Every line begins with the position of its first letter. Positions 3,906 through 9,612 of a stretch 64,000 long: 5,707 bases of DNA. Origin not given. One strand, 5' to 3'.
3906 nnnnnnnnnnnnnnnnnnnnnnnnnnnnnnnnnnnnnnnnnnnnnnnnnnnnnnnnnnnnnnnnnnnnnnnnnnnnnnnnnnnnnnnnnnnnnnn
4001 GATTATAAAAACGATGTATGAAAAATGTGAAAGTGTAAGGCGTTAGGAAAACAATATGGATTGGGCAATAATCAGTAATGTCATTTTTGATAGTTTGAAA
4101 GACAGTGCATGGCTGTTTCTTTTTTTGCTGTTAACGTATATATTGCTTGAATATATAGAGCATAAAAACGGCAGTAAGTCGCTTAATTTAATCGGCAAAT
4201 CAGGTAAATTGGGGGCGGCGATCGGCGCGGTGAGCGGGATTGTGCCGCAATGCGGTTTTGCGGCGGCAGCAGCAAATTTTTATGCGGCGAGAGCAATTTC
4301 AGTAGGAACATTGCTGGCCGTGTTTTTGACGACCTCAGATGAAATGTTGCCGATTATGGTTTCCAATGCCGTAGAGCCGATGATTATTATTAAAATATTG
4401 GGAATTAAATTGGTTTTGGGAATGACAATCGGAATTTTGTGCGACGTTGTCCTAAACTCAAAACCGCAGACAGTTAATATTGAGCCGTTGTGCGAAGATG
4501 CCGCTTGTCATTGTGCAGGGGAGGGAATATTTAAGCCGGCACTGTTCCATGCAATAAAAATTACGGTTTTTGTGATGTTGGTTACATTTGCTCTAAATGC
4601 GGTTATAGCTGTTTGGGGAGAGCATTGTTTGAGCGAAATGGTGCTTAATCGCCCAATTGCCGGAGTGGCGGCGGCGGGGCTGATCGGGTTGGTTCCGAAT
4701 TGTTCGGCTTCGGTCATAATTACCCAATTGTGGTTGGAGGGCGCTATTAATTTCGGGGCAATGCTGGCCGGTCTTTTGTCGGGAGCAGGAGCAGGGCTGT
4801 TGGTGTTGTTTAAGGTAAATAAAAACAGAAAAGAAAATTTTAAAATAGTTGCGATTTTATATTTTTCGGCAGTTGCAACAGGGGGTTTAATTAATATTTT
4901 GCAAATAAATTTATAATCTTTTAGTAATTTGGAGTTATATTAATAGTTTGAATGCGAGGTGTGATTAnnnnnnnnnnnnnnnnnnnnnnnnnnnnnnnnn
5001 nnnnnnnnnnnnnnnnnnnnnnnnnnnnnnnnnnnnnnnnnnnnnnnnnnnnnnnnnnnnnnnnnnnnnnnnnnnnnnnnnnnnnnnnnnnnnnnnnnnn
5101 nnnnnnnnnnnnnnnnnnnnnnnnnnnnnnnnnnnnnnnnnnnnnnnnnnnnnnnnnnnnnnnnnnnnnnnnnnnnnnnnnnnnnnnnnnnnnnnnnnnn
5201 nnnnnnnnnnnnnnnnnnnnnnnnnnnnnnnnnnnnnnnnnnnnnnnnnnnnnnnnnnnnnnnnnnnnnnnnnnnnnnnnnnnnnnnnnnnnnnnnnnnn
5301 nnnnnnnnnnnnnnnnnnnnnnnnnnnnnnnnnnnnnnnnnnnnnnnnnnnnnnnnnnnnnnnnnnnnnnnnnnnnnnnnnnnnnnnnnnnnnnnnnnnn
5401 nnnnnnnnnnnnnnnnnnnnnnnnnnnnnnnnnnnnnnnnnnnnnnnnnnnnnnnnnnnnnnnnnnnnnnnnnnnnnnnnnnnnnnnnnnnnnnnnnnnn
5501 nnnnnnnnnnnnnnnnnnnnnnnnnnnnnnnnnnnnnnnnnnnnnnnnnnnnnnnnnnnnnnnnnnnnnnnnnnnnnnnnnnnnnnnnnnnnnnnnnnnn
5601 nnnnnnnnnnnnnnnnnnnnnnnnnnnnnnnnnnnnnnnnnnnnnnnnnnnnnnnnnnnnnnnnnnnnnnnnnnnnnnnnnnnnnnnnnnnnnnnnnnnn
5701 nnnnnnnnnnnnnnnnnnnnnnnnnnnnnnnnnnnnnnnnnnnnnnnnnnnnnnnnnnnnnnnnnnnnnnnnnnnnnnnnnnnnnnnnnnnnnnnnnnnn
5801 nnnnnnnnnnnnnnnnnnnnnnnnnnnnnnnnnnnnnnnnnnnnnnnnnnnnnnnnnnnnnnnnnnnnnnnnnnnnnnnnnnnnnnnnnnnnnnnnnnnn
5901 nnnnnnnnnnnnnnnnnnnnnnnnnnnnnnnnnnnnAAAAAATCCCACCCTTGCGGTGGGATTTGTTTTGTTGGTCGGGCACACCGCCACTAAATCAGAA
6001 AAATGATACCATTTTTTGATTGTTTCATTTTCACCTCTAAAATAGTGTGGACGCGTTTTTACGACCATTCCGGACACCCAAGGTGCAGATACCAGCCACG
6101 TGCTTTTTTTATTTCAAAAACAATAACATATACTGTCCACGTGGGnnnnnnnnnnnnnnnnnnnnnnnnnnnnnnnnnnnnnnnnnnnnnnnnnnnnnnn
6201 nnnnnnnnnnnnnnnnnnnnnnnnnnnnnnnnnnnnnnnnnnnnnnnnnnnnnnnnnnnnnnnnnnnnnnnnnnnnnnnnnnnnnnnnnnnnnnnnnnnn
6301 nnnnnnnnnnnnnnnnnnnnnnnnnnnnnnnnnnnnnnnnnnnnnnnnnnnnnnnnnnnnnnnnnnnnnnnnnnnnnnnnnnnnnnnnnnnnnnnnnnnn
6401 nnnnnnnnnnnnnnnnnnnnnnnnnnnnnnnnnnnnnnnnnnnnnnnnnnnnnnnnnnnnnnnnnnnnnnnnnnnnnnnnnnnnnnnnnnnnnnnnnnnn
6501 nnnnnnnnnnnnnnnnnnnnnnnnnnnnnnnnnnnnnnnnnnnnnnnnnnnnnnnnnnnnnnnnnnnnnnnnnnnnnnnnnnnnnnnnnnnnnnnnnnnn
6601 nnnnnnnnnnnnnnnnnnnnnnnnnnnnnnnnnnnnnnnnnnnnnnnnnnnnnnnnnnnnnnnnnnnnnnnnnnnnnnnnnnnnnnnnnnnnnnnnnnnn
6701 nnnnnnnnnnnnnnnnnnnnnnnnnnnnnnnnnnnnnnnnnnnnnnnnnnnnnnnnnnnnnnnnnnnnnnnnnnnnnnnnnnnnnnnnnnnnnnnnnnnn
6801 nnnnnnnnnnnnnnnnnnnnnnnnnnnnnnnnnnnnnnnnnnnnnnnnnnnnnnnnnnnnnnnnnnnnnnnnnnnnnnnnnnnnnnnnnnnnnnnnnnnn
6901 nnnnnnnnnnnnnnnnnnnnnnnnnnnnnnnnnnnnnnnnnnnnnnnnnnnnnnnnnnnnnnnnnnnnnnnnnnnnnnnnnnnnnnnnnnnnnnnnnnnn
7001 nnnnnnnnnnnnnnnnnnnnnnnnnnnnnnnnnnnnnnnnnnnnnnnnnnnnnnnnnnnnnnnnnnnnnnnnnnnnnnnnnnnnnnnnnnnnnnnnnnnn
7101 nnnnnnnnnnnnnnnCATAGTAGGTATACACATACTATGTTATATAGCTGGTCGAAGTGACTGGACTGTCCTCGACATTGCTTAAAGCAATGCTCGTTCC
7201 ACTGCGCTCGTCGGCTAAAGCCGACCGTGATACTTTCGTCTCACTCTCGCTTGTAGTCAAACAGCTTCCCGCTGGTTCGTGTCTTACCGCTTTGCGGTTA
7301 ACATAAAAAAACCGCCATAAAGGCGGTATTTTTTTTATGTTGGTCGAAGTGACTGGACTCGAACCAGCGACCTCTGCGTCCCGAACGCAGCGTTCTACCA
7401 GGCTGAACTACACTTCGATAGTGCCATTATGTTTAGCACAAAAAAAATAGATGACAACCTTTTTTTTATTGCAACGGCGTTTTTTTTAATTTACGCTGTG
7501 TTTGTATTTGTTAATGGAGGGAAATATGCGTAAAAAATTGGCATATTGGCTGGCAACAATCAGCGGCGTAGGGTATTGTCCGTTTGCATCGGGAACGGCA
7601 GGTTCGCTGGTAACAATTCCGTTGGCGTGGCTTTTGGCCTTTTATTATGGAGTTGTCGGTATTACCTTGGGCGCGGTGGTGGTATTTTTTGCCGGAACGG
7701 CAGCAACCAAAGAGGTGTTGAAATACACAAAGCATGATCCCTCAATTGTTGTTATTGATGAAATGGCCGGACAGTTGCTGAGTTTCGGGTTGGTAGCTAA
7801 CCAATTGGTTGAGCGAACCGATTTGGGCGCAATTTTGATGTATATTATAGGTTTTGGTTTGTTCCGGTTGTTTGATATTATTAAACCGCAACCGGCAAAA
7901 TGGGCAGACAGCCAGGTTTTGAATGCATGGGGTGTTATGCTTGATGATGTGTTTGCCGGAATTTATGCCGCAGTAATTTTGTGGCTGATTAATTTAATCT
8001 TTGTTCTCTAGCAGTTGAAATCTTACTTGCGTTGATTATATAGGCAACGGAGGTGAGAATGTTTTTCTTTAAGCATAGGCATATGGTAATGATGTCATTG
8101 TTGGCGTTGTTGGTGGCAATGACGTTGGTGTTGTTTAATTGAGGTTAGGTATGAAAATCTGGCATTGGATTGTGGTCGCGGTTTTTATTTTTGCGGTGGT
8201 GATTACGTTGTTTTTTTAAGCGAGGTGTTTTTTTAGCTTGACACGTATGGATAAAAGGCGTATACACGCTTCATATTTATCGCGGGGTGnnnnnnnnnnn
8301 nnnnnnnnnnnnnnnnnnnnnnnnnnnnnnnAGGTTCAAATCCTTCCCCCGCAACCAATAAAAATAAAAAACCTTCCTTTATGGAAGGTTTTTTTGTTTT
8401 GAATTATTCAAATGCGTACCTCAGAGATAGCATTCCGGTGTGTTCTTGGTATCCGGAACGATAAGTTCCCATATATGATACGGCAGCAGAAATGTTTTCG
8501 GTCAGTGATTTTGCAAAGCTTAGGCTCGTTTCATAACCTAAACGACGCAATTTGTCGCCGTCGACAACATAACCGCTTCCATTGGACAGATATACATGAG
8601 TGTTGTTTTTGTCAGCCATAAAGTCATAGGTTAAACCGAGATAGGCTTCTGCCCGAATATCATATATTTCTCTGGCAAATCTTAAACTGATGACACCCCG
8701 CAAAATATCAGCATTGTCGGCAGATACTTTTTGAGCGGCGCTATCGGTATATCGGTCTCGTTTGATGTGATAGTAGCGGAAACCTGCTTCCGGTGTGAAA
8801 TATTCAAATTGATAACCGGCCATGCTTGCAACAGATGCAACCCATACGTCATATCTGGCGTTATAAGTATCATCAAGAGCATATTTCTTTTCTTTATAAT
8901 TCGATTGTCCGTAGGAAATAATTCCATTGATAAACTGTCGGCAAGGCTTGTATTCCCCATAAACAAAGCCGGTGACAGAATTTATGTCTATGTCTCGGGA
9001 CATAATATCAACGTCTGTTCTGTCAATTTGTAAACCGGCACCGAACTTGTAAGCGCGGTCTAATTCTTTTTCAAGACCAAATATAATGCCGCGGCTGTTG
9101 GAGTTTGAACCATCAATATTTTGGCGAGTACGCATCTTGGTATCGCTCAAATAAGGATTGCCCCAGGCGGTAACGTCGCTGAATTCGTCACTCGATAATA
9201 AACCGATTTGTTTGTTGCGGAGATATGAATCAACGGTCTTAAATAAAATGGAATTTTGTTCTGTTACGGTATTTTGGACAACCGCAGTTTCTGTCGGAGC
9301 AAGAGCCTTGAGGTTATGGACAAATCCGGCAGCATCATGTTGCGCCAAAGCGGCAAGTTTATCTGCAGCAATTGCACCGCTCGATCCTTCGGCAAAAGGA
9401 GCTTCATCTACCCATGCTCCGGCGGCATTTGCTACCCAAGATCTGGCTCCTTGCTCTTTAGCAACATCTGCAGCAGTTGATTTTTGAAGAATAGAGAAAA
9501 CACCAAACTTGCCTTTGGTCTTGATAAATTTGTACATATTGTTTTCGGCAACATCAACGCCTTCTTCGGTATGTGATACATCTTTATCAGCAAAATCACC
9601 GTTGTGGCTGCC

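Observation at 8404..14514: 2036-aa Pmp-repeat autotransporter containing two 100%-identical 307-bp segments in a ~984-bp (328-aa) tandem repeat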

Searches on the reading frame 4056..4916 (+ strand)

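Call 34: search_protein_families(library=pfam, proteins=[window:4056-4916:+], max_evalue=0.00001)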
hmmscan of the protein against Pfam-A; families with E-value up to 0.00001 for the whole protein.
window:4056-4916:+ (286 aa): 1 family
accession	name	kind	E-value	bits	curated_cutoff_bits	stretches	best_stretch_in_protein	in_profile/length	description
PF11449.14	ArsP_2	-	2.3e-17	63.7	32.5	2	167-282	15-129/359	Putative, 10TM heavy-metal exporter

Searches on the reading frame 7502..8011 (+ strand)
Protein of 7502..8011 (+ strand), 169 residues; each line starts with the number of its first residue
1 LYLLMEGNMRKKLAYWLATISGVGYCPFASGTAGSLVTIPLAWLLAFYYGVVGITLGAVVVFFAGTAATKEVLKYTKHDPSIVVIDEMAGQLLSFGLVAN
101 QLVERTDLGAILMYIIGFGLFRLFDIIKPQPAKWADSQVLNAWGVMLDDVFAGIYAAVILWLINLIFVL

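Call 34: search_protein_families(library=pfam, proteins=[window:7502-8011:+], max_evalue=0.00001)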
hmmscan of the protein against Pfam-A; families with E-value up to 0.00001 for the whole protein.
window:7502-8011:+ (169 aa): 1 family
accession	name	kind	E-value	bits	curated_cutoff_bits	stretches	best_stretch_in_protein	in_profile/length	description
PF04608.18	PgpA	-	1.8e-37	128.9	28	1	16-163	1-140/141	Phosphatidylglycerophosphatase A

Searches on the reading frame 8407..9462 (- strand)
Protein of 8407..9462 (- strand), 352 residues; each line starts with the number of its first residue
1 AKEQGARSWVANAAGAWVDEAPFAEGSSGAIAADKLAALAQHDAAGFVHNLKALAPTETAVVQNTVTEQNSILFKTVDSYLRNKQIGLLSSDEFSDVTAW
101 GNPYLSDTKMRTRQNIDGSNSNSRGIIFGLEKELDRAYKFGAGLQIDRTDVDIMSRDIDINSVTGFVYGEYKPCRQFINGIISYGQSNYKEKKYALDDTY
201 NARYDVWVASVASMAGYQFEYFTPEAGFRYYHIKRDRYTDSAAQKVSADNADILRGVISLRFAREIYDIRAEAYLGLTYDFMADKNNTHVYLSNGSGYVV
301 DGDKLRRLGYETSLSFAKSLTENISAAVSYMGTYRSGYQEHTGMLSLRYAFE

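Call 9: search_protein_families(library=pfam, proteins=[window:8407-9462:-], max_evalue=10)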
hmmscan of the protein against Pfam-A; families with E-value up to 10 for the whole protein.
seq(352 aa): 2 families
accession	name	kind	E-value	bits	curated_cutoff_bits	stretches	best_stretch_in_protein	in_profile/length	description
PF03797.25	Autotransporter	-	2.2e-31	109.9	26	1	99-330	1-254/255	Autotransporter beta-domain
PF05161.18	MOFRL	-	0.18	12.4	28.3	1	12-58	54-98/106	MOFRL family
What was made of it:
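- On Classical (type Va) autotransporter: Call 9: E 2.2e-31, 109.9 bits against a cut-off of 26, profile positions 1-254 of 255, aa 1783-2014.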
